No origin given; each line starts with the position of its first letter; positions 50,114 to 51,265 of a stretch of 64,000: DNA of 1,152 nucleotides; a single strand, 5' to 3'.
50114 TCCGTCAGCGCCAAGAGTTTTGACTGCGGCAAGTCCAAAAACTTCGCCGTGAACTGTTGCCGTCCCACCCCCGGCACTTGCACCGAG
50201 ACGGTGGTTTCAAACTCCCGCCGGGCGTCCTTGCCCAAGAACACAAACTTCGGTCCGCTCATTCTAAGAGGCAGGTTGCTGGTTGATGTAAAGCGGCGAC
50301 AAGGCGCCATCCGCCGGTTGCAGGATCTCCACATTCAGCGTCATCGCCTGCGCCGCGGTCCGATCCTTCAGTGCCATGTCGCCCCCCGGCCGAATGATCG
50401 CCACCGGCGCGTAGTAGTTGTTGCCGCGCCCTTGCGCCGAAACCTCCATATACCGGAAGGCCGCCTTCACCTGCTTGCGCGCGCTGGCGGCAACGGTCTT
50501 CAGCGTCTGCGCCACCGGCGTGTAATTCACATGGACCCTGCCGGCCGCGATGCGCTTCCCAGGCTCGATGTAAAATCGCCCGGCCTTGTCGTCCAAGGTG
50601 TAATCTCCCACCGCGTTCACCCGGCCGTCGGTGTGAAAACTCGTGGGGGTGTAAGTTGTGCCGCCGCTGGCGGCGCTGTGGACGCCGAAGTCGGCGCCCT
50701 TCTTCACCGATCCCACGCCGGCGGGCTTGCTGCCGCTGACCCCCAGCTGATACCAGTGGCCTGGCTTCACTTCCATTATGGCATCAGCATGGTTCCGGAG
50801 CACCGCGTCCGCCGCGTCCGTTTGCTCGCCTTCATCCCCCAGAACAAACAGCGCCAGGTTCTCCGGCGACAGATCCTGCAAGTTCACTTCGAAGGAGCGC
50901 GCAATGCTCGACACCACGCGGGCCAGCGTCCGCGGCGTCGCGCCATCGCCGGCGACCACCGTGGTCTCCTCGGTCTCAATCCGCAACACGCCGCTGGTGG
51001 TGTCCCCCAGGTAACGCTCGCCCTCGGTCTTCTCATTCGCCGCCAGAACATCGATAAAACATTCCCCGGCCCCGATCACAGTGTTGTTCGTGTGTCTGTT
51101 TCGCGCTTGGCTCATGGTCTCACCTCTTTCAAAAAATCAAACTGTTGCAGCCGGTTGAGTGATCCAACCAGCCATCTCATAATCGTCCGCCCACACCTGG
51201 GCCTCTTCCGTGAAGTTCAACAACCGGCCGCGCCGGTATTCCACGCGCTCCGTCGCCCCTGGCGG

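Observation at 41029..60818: Head-less Mu-like element with intact control, transposition, lysis and complete non-contractile tail modules: decaying prophage or transposon-borne tailocin-like system?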

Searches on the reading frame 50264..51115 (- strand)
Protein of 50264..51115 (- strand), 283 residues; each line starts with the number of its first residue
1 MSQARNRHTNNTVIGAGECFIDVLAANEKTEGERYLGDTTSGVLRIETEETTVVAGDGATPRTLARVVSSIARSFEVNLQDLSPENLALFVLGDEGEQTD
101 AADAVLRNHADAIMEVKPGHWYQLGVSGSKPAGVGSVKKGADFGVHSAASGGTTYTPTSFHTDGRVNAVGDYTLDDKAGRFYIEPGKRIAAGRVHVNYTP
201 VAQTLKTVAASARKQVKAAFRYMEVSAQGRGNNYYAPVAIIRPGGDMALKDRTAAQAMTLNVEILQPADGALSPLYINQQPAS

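Call 5: search_protein_families(library=phrogs, proteins=[window:50264-51115:-], max_evalue=0.001)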
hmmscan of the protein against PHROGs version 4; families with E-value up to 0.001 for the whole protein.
window:50264-51115:- (283 aa): 1 family
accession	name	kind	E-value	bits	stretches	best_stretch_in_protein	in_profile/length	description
phrog_807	-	tail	3.7e-29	103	1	8-267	3-237/256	major tail protein with Ig-like domain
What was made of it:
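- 50264..51115 (-): Tail tube protein (283 aa). phrog_807 at 4e-29 (call 5).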

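Call 28: find_homologous_proteins(query=window:50264-51115:-, max_evalue=1e-10)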
Query window:50264-51115:- (283 aa): 89 proteins with E <= 1e-10 among 2647 candidates.
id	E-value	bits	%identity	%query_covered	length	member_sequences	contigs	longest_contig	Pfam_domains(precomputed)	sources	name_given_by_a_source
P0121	6.1e-181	618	99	100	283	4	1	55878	PF27730.1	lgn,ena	-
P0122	5.4e-144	497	82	100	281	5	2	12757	PF27730.1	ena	-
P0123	7.6e-143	493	81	100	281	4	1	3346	PF27730.1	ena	-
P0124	4.4e-142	490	80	99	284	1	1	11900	PF27730.1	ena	-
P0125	2.7e-140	484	81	100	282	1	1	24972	PF27730.1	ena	-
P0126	3.8e-139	481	80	100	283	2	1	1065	PF27730.1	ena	-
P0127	8.9e-139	479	80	100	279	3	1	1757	PF27730.1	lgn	-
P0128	2.5e-138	478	78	100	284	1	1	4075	PF27730.1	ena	-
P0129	1.0e-137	476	79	100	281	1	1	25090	PF27730.1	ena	-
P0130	1.9e-137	475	79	100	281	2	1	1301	PF27730.1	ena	-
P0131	3.3e-137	474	78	100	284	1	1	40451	PF27730.1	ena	-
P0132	9.2e-137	473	80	100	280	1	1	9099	PF27730.1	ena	-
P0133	2.2e-136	472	79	100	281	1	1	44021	PF27730.1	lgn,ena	-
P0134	1.1e-135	469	79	100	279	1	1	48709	PF27730.1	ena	-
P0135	4.0e-135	467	78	100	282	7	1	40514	PF27730.1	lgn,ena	-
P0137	1.0e-134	466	78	100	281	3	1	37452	PF27730.1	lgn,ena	-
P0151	7.0e-124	431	74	100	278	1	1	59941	PF27730.1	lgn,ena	-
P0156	5.1e-122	424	72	100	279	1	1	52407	PF27730.1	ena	-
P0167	3.1e-113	396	69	100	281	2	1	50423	PF27730.1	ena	-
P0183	2.4e-45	173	41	95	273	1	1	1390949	PF27730.1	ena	-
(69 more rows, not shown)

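Call 29: find_encoding_contigs(protein=P0121, flank=10000, max_places=3)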
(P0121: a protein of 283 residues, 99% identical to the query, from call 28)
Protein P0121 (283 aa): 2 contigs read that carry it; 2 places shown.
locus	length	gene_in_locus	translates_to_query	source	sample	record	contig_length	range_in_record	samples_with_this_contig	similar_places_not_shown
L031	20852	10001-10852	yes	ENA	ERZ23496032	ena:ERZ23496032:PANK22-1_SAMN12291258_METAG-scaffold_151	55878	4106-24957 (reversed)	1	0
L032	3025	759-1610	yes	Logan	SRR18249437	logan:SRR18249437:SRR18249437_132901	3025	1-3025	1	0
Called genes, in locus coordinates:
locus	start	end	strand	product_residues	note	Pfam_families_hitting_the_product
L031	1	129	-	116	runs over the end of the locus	PF10805:DUF2730 (weak)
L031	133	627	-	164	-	PF11351:GTA_holin_3TM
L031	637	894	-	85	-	-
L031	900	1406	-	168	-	PF08291:Peptidase_M15_3, PF05951:Peptidase_M15_2 (weak)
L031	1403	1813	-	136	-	PF08765:Mor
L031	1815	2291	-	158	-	PF06252:GemA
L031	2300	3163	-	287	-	PF13191:AAA_16, PF13401:AAA_22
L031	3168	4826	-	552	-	-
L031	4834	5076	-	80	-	-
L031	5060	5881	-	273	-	-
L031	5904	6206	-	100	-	-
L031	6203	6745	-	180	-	-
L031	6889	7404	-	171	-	-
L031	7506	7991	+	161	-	-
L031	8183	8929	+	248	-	PF00353:HemolysinCabind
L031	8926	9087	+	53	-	-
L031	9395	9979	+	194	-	PF23840:Phage_tail_terminator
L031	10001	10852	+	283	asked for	PF27730:UCP028589 (weak)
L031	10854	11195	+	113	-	-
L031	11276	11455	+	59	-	PF08809:DUF1799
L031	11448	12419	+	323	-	PF09718:Tape_meas_lam_C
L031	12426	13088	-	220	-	-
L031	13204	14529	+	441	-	-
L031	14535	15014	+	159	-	PF08875:DUF1833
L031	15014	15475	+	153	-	-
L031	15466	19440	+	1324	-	PF13550:Phage-tail_3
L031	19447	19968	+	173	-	-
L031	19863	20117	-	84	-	-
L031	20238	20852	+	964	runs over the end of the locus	PF00082:Peptidase_S8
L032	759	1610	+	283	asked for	PF27730:UCP028589 (weak)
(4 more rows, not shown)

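Call 30: find_encoding_contigs(protein=P0151, flank=10000, max_places=2)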
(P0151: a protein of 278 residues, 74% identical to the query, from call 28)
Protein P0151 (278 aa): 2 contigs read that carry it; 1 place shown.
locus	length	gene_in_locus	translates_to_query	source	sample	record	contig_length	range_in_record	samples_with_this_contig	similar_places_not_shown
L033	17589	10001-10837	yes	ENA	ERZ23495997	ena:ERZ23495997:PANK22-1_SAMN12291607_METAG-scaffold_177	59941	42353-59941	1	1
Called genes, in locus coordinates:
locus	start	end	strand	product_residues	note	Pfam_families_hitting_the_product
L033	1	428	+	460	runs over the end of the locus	PF01979:Amidohydro_1, PF07969:Amidohydro_3 (faint)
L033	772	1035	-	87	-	-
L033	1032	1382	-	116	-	PF10805:DUF2730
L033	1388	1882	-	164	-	PF11351:GTA_holin_3TM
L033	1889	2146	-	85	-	-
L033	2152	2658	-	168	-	PF08291:Peptidase_M15_3, PF05951:Peptidase_M15_2 (weak)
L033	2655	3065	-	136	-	PF08765:Mor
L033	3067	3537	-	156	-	PF06252:GemA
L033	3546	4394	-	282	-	PF13191:AAA_16, PF13401:AAA_22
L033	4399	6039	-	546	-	-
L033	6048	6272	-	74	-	-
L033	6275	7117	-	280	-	-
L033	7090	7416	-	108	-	-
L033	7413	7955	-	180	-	PF07352:Phage_Mu_Gam (weak)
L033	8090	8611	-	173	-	-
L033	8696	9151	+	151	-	-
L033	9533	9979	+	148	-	PF23840:Phage_tail_terminator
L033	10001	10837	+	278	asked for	PF27730:UCP028589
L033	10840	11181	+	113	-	-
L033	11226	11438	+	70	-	PF08809:DUF1799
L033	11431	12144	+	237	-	-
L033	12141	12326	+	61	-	-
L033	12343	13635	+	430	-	-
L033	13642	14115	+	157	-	PF08875:DUF1833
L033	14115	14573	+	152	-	-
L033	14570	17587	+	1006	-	?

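Call 31: find_encoding_contigs(protein=P0156, flank=10000, max_places=2)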
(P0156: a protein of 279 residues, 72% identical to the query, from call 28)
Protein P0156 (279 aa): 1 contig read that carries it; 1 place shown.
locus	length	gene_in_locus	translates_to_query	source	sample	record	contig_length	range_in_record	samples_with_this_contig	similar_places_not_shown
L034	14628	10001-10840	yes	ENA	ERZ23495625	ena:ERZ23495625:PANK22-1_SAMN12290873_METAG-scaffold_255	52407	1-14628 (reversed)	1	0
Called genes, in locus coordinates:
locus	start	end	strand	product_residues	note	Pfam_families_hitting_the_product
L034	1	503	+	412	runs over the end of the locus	PF07969:Amidohydro_3 (faint), PF01979:Amidohydro_1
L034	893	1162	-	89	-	-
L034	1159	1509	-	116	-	PF10805:DUF2730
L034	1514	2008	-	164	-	PF11351:GTA_holin_3TM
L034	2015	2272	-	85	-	-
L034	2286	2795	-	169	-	PF08291:Peptidase_M15_3, PF05951:Peptidase_M15_2 (weak)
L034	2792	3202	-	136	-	PF08765:Mor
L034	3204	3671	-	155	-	PF06252:GemA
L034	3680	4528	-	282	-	PF13191:AAA_16, PF13401:AAA_22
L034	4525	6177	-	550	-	-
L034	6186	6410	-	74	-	-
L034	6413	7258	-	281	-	-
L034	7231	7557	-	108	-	-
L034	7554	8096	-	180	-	-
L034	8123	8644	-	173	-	-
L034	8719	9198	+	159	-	-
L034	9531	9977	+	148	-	PF23840:Phage_tail_terminator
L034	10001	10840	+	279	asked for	PF27730:UCP028589 (weak)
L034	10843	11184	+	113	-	-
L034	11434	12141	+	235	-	-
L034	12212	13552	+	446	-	-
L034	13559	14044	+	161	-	PF08875:DUF1833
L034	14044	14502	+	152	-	-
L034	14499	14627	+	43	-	?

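Call 32: find_encoding_contigs(protein=P0135, flank=10000, max_places=2)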
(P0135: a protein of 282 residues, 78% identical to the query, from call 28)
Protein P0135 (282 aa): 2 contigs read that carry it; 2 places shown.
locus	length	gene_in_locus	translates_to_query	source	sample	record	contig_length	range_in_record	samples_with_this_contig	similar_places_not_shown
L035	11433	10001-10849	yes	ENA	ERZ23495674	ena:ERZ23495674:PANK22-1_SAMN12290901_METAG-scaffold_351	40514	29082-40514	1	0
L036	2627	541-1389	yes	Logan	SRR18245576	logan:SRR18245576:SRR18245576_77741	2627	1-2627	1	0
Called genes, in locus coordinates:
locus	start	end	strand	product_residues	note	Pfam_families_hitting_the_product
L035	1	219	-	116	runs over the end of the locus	PF10805:DUF2730 (weak)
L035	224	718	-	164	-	PF11351:GTA_holin_3TM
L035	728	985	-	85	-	-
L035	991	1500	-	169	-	PF08291:Peptidase_M15_3, PF05951:Peptidase_M15_2 (weak)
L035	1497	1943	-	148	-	PF08765:Mor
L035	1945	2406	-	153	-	PF06252:GemA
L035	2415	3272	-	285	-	PF13191:AAA_16, PF00004:AAA (weak), PF13401:AAA_22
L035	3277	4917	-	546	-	-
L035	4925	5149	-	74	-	-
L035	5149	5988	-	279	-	-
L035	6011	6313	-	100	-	-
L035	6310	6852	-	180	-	-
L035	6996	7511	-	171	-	-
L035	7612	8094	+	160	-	-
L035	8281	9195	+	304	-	PF00353:HemolysinCabind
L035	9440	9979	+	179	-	PF23840:Phage_tail_terminator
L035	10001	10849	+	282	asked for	PF27730:UCP028589 (faint)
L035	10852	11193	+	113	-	-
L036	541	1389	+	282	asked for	PF27730:UCP028589 (faint)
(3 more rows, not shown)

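Call 33: find_encoding_contigs(protein=P0167, flank=10000, max_places=2)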
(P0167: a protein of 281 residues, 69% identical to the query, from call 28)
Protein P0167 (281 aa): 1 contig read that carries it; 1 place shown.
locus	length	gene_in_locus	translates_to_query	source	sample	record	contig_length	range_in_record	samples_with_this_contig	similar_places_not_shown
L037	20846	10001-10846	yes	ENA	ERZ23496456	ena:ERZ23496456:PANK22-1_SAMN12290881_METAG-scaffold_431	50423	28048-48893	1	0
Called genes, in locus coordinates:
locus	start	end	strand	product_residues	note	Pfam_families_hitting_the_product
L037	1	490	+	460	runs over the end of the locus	PF01979:Amidohydro_1, PF07969:Amidohydro_3 (faint)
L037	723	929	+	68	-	-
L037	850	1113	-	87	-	-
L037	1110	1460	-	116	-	PF10805:DUF2730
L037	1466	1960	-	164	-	PF11351:GTA_holin_3TM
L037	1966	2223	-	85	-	-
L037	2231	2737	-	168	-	PF08291:Peptidase_M15_3, PF05951:Peptidase_M15_2 (weak)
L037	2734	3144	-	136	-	PF08765:Mor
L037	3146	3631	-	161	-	PF06252:GemA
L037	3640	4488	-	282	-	PF13191:AAA_16, PF13401:AAA_22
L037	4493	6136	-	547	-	-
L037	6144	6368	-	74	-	-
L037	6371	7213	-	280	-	-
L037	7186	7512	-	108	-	-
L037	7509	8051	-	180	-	-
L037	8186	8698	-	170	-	-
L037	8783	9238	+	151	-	-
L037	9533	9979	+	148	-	PF23840:Phage_tail_terminator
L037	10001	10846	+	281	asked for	PF27730:UCP028589 (faint)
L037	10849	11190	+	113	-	-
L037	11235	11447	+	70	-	PF08809:DUF1799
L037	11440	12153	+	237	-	-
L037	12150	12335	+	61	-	-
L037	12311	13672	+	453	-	-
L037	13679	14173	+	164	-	PF08875:DUF1833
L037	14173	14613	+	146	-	-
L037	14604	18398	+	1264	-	PF24801:FNIII-A_GpJ, PF13550:Phage-tail_3, PF00041:fn3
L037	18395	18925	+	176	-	-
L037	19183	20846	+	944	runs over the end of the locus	PF00082:Peptidase_S8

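Call 40: search_protein_families(library=pfam, proteins=[L031:8183-8929:+], max_evalue=1)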
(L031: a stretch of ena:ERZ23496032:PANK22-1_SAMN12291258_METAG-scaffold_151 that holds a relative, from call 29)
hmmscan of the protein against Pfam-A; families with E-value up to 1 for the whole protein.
L031:8183-8929:+ (248 aa): 1 family
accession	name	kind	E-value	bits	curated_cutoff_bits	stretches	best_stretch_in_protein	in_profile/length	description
PF00353.25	HemolysinCabind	-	5.4e-23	81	23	3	140-175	1-36/36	RTX calcium-binding nonapeptide repeat (4 copies)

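Call 42: find_related_loci(query=window:50264-51115:-, collection=viral_contigs, flank=10000)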
Query window:50264-51115:- (283 aa) in viral_contigs; peptide patterns used: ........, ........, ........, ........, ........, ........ (x = any residue, [..] = any of these).
5 stretches matched a pattern; 1 encode a relative of the query (tblastn E <= 1e-3); 1 distinct loci.
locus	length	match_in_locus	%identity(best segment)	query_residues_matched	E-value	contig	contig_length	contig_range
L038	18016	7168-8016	100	1-283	0e+0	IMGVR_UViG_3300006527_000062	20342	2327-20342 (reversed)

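Call 44: find_encoding_contigs(protein=P0137, flank=10000, max_places=1)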
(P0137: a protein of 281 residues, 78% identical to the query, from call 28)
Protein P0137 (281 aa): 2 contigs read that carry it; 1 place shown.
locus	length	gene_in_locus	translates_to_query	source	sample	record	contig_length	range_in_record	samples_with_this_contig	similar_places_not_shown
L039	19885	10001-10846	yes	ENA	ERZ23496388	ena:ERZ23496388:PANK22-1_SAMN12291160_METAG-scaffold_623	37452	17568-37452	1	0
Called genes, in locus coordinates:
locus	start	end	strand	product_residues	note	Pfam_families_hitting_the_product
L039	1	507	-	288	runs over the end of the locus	-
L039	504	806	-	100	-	-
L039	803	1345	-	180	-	-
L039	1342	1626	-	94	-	-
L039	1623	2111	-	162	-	-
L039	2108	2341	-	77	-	-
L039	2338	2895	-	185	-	-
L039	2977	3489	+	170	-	-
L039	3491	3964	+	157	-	-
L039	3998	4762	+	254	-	PF01381:HTH_3 (faint)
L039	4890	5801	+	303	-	PF01381:HTH_3 (faint)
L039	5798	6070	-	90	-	-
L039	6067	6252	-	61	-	-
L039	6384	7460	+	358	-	-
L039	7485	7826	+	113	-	PF09956:Phage_cement_2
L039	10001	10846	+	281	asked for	PF27730:UCP028589 (weak)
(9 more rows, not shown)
